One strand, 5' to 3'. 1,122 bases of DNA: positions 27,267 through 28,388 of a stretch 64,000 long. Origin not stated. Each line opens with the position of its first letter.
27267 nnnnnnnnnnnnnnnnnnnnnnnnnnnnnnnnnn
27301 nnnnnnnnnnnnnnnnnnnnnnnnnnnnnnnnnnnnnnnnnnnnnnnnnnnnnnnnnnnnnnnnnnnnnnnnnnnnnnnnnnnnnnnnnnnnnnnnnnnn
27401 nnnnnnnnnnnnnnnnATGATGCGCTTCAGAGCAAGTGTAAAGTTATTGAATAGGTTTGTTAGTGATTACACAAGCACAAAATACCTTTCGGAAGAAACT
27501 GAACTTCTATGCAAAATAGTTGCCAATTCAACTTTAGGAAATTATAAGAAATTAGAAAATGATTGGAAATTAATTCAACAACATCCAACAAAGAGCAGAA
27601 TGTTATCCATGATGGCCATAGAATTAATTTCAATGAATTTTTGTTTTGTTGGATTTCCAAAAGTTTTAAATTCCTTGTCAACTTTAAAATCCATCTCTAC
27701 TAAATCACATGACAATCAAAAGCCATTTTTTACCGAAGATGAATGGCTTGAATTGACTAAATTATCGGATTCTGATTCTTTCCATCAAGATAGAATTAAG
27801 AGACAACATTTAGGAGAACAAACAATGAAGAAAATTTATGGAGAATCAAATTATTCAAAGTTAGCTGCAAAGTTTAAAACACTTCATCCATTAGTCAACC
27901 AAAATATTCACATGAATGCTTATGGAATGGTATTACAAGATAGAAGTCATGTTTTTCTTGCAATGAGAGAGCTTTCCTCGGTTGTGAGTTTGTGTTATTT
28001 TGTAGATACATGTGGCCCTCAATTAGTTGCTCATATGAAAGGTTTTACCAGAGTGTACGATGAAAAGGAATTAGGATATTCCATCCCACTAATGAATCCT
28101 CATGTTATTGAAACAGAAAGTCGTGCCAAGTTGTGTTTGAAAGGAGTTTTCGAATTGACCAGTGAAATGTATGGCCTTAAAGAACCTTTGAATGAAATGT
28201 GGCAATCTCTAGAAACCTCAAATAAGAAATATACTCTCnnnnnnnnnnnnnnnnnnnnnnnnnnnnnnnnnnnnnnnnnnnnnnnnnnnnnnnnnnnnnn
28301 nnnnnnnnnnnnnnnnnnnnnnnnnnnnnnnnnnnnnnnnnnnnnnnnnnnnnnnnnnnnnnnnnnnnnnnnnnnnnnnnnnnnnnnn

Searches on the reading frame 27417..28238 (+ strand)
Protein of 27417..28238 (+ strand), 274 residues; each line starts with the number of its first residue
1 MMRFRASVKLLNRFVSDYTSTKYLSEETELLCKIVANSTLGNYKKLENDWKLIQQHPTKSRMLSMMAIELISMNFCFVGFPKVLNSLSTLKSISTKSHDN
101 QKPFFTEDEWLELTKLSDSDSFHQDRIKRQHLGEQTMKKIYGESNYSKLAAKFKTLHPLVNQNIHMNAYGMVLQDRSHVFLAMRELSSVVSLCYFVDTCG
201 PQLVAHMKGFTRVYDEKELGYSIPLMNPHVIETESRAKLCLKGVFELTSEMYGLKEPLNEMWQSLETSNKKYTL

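Call 4: search_protein_families(library=pfam, proteins=[window:27417-28238:+], max_evalue=1)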
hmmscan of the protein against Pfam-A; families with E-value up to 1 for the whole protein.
window:27417-28238:+ (274 aa): 1 family
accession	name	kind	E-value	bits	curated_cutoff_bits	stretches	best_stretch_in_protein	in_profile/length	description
PF01732.22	Mycop_pep_DUF31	-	0.038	14.1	27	1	27-136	175-284/346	Mycoplasma peptidase (DUF31)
